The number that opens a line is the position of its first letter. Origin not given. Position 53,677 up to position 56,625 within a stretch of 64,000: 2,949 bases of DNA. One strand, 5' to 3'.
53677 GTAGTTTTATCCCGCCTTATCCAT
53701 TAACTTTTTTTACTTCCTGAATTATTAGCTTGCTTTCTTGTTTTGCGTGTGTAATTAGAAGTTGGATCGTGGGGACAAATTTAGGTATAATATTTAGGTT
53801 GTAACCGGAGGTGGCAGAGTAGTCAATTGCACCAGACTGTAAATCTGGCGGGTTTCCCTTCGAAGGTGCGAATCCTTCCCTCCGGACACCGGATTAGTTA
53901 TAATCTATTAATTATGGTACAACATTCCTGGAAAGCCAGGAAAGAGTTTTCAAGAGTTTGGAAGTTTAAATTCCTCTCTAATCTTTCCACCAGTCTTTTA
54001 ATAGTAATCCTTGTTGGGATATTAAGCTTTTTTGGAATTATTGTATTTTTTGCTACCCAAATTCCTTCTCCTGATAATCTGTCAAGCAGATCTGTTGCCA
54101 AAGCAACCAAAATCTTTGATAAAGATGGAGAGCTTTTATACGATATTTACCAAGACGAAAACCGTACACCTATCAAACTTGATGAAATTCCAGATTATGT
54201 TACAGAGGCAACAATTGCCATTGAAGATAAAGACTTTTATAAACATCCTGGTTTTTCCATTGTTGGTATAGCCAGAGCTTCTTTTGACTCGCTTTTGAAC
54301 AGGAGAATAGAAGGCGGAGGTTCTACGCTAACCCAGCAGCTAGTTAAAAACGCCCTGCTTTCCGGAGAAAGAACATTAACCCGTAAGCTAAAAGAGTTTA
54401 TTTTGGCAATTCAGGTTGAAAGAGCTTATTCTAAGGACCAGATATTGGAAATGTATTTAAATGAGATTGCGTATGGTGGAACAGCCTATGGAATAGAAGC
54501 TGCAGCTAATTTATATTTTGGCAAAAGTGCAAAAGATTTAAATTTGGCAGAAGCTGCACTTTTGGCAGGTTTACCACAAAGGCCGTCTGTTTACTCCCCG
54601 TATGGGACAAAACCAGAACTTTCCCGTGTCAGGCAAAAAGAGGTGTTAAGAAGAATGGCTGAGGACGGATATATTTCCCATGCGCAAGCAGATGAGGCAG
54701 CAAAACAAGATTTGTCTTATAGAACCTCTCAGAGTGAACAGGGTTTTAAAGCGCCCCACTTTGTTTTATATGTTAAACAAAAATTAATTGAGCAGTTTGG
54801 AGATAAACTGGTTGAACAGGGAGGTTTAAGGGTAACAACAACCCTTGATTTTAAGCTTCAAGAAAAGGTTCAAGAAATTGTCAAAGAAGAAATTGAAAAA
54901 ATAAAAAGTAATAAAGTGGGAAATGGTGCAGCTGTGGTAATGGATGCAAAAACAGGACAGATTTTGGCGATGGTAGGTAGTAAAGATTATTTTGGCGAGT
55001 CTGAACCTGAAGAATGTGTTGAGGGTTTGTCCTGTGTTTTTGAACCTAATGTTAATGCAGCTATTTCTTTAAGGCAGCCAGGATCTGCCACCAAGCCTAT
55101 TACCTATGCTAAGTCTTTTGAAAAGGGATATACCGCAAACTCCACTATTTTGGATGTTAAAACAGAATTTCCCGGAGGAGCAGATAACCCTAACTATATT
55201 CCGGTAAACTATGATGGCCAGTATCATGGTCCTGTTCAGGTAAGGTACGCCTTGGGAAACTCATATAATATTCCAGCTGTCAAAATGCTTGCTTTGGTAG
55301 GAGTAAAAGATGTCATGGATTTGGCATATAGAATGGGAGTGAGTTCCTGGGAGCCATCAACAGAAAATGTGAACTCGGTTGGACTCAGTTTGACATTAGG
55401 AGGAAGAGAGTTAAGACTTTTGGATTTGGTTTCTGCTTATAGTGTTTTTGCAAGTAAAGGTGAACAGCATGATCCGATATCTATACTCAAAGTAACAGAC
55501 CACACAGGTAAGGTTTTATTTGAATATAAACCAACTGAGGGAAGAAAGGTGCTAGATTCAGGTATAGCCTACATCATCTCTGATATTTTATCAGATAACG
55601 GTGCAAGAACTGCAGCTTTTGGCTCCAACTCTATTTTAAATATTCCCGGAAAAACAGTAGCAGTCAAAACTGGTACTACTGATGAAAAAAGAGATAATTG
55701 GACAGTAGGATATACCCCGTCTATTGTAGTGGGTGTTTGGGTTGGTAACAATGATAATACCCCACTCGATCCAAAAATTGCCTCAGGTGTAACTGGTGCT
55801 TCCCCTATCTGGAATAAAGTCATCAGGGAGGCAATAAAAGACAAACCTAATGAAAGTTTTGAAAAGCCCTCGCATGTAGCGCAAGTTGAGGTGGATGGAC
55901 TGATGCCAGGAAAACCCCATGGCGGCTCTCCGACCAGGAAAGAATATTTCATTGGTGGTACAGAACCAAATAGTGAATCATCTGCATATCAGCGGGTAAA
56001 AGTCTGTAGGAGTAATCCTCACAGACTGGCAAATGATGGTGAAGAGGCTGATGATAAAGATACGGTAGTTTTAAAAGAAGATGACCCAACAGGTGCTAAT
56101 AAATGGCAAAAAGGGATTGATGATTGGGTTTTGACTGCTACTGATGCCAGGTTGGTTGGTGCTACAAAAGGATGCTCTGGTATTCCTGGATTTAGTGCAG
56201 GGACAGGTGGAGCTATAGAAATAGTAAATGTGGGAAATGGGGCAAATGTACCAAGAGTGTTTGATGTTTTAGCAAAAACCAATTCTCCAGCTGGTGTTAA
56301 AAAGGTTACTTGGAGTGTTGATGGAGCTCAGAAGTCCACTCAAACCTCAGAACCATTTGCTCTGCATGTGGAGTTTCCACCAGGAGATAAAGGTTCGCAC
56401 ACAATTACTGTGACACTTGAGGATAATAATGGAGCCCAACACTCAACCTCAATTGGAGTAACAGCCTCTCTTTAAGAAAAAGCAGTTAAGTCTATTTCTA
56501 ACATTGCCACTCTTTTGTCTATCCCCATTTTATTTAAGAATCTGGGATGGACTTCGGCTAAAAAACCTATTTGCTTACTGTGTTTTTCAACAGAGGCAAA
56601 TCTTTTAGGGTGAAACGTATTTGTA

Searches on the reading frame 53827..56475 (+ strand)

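Call 20: search_protein_families(library=pfam, proteins=[window:53827-56475:+], max_evalue=0.001)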
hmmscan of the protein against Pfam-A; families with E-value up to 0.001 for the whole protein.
window:53827-56475:+ (882 aa): 3 families
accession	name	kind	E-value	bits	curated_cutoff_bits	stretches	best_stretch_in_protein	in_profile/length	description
PF00912.28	Transgly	-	2.5e-64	216.4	27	1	101-277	2-177/178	Transglycosylase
PF00905.27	Transpeptidase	-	9.6e-22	78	22.1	1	367-642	1-281/299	Penicillin binding protein transpeptidase domain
PF17957.7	Big_7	-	5.3e-07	30.6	24.1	1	798-862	4-70/70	Bacterial Ig domain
